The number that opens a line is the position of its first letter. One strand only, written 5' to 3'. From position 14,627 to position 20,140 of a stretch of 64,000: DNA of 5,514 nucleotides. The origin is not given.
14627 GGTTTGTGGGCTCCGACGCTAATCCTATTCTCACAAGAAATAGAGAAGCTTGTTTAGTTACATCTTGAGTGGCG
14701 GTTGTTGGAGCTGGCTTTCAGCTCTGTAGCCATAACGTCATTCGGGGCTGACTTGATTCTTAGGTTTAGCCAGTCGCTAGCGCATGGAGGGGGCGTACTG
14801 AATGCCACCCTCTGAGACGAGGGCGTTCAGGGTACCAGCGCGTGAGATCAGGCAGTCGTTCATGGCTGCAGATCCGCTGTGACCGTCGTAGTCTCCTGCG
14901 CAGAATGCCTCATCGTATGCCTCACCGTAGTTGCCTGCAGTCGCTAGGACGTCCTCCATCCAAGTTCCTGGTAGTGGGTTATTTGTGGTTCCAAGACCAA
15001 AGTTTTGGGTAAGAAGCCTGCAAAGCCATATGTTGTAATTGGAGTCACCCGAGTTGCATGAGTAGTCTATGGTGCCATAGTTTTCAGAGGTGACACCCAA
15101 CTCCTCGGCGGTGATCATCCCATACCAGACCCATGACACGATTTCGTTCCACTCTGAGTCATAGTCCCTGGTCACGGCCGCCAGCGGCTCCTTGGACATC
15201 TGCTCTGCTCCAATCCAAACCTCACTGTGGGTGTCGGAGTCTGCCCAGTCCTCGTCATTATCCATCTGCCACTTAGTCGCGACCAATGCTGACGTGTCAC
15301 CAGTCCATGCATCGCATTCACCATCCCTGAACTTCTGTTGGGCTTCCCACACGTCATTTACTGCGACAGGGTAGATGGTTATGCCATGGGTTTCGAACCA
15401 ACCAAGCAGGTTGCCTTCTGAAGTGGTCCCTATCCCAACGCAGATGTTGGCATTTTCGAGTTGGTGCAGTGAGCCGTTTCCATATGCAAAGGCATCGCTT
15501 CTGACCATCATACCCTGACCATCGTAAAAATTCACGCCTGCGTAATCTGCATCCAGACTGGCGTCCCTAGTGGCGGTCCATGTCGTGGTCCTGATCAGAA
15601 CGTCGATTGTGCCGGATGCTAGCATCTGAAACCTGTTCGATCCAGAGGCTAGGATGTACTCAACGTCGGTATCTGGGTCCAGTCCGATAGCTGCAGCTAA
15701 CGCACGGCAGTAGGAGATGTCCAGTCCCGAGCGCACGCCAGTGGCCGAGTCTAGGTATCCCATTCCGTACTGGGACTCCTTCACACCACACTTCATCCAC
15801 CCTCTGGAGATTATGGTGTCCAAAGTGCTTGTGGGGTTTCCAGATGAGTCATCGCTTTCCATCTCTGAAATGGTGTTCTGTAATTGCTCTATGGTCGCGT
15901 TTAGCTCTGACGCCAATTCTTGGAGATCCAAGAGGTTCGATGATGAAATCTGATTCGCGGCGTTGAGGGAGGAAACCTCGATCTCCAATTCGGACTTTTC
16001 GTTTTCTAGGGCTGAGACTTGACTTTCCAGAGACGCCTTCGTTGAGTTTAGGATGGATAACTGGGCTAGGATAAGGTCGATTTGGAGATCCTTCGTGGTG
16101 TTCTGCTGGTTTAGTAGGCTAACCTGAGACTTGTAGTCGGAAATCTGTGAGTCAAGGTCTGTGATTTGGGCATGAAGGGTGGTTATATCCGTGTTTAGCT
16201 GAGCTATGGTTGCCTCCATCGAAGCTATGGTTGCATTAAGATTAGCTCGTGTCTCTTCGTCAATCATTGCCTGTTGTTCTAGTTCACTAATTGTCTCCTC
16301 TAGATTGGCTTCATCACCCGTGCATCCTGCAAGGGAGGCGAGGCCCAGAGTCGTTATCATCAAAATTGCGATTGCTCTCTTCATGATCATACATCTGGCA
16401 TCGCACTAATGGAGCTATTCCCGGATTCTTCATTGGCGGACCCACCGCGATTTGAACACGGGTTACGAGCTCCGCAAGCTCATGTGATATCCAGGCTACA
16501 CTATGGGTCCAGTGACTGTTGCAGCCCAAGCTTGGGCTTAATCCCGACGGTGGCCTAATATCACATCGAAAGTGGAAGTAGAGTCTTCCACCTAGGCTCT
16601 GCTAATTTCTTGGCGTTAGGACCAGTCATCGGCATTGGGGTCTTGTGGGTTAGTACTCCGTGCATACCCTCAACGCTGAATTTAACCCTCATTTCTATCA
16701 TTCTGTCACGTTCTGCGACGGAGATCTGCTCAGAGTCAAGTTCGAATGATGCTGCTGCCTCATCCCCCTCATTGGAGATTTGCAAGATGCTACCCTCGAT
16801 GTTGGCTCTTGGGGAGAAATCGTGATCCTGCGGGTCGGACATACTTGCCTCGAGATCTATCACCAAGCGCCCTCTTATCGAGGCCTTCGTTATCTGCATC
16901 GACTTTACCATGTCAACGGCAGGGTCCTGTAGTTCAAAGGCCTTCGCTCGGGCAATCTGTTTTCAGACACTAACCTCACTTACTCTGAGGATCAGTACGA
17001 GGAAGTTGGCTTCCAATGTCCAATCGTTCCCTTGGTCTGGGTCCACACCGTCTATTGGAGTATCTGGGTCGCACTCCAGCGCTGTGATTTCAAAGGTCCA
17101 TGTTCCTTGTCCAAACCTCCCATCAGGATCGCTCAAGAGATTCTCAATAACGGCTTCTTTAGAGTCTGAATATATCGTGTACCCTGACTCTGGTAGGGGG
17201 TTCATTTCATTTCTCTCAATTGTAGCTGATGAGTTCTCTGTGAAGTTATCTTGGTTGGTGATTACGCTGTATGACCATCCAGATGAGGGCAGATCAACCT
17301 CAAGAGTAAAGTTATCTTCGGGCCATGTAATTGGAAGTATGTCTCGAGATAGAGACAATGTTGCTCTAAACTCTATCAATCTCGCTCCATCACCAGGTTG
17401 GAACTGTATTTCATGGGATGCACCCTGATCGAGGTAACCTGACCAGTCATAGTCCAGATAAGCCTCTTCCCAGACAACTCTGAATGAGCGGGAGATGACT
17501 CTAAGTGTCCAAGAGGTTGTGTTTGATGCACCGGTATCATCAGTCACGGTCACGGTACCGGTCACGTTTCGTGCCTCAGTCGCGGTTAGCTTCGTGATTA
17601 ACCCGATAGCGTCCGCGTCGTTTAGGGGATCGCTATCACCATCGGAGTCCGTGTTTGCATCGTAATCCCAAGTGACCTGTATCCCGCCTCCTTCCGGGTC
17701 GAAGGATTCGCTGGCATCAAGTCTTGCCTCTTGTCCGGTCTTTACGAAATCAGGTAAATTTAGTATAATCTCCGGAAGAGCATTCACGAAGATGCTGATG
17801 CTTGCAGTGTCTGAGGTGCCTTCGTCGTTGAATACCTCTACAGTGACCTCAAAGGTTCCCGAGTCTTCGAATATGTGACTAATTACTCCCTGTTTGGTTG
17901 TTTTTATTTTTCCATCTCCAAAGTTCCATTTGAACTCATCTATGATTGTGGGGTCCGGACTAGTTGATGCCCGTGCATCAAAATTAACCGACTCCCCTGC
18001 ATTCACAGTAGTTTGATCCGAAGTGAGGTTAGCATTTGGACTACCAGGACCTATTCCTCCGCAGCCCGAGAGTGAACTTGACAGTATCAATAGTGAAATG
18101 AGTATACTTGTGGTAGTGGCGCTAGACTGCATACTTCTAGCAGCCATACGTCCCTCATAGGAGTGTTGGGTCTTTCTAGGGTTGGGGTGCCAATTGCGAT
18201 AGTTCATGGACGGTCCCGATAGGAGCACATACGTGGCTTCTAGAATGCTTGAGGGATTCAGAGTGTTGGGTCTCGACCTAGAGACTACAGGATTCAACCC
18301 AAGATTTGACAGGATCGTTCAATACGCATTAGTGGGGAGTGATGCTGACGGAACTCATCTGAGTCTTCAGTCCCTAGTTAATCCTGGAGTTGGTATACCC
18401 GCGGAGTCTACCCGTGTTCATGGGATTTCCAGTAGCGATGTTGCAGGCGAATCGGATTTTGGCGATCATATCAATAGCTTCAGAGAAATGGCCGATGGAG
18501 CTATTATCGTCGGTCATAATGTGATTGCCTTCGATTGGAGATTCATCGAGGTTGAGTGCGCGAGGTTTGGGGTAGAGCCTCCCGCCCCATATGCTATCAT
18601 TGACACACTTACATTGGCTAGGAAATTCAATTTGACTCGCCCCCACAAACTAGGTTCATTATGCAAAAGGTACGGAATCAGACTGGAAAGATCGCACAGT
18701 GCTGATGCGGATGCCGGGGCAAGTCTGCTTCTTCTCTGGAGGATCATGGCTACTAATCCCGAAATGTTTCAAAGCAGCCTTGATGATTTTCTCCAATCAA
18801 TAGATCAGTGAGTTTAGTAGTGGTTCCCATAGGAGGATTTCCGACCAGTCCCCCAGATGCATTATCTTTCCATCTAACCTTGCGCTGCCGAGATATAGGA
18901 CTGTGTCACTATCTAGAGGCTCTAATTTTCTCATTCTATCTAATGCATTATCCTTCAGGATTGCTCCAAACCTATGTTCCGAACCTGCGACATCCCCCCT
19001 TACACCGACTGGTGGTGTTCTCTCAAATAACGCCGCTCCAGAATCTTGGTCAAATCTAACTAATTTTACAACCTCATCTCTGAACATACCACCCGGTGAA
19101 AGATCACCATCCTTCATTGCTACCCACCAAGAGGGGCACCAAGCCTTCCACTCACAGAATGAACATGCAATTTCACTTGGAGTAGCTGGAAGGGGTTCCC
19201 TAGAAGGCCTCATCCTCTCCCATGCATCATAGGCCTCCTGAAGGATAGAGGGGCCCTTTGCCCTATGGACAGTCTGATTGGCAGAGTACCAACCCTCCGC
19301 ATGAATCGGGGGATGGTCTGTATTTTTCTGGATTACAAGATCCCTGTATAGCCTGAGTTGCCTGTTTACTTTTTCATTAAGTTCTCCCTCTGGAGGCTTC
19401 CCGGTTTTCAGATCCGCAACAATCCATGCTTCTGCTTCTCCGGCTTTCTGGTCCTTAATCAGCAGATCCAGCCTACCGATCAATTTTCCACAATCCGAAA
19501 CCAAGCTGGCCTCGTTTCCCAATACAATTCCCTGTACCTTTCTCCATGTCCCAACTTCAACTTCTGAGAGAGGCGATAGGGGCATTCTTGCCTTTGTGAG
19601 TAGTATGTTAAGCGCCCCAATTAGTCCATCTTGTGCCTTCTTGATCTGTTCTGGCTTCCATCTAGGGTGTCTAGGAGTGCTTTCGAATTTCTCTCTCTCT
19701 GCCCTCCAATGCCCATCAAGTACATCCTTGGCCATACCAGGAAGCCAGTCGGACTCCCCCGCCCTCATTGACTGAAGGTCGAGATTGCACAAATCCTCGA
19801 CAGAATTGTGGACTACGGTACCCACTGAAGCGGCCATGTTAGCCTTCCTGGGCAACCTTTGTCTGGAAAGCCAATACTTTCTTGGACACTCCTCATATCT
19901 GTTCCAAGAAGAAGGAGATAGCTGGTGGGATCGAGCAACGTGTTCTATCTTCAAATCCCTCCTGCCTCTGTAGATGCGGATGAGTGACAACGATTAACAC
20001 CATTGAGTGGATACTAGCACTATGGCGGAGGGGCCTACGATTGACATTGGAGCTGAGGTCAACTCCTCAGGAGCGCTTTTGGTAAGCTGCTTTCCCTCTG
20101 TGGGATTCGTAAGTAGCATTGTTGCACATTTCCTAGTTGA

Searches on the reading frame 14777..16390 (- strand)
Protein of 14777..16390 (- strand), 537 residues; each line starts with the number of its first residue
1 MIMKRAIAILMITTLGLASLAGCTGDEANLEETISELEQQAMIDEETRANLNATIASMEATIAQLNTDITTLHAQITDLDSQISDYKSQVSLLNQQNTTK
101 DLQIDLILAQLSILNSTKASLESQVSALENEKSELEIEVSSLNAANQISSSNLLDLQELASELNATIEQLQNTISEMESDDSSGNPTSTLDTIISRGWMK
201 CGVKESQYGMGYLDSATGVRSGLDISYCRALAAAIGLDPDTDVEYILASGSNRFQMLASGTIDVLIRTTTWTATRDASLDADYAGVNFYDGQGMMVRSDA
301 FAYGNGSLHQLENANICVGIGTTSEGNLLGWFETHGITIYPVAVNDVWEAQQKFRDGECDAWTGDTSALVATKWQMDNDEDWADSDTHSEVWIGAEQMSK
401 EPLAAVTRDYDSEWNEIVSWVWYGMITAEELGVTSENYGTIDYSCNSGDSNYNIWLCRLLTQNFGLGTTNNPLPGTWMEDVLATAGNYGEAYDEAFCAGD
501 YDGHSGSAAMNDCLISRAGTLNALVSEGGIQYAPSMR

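Call 11: search_protein_families(library=pfam, proteins=[window:14777-16390:-], max_evalue=0.001)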
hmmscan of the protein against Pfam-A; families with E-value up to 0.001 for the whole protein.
window:14777-16390:- (537 aa): 4 families
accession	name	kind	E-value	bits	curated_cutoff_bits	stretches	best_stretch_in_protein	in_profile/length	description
PF00497.25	SBP_bac_3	-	1.5e-10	41.4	26.4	1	200-354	2-98/132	Bacterial extracellular solute-binding proteins, family 3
PF02090.21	SPAM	-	2.6e-05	24.6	35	1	54-144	13-103/142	Salmonella surface presentation of antigen gene type M protein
PF11559.13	ADIP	-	0.00023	21.7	34.3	1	31-100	37-106/151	Afadin- and alpha -actinin-Binding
PF04977.20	DivIC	-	0.00053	20.2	28.9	0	53-89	17-53/80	Septum formation initiator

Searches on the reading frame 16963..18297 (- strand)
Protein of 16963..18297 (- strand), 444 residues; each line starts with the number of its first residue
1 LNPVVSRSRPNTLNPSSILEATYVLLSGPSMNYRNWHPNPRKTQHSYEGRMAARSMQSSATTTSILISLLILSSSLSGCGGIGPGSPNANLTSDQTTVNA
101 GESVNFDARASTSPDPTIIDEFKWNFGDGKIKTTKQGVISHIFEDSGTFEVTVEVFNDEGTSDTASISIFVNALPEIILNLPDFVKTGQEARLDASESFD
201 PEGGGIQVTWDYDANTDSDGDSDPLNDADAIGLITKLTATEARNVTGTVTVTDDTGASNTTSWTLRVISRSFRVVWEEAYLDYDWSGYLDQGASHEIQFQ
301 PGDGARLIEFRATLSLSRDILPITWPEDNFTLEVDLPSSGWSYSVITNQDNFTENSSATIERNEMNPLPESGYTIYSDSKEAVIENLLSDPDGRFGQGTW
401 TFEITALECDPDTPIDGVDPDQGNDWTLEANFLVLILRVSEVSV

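Call 11: search_protein_families(library=pfam, proteins=[window:16963-18297:-], max_evalue=0.001)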
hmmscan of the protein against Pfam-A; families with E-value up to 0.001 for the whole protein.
window:16963-18297:- (444 aa): 4 families
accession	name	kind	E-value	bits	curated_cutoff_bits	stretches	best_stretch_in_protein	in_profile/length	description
PF18911.6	PKD_4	-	6.5e-21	74.6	27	1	86-169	3-83/85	PKD domain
PF00801.26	PKD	-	4.5e-14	52.6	23.5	1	90-164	3-74/80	PKD domain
PF22352.2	K319L-like_PKD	-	0.0007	20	27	0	96-171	5-84/84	K319L-like, PKD domain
PF21027.3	Sde0182_C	-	0.00086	20.3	27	0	192-222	3-33/83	Cellulose-binding protein Sde0182, C-terminal domain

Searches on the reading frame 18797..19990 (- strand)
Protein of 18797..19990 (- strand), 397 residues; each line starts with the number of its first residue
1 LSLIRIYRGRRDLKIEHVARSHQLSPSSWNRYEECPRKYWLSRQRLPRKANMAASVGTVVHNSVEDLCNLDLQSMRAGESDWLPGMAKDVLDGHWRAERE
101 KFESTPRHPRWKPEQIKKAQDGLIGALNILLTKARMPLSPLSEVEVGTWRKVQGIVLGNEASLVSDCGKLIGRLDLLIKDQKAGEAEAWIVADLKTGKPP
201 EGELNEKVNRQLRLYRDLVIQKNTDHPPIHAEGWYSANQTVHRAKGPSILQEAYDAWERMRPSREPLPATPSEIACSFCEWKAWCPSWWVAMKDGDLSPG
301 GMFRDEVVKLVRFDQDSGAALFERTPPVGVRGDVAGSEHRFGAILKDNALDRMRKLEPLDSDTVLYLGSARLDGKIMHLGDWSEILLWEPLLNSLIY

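Call 11: search_protein_families(library=pfam, proteins=[window:18797-19990:-], max_evalue=0.001)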
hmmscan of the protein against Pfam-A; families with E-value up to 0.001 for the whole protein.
window:18797-19990:- (397 aa): 1 family
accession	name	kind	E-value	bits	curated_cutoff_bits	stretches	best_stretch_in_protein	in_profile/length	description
PF12705.13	PDDEXK_1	-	8.8e-24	85.2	22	1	23-286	1-247/247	PD-(D/E)XK nuclease superfamily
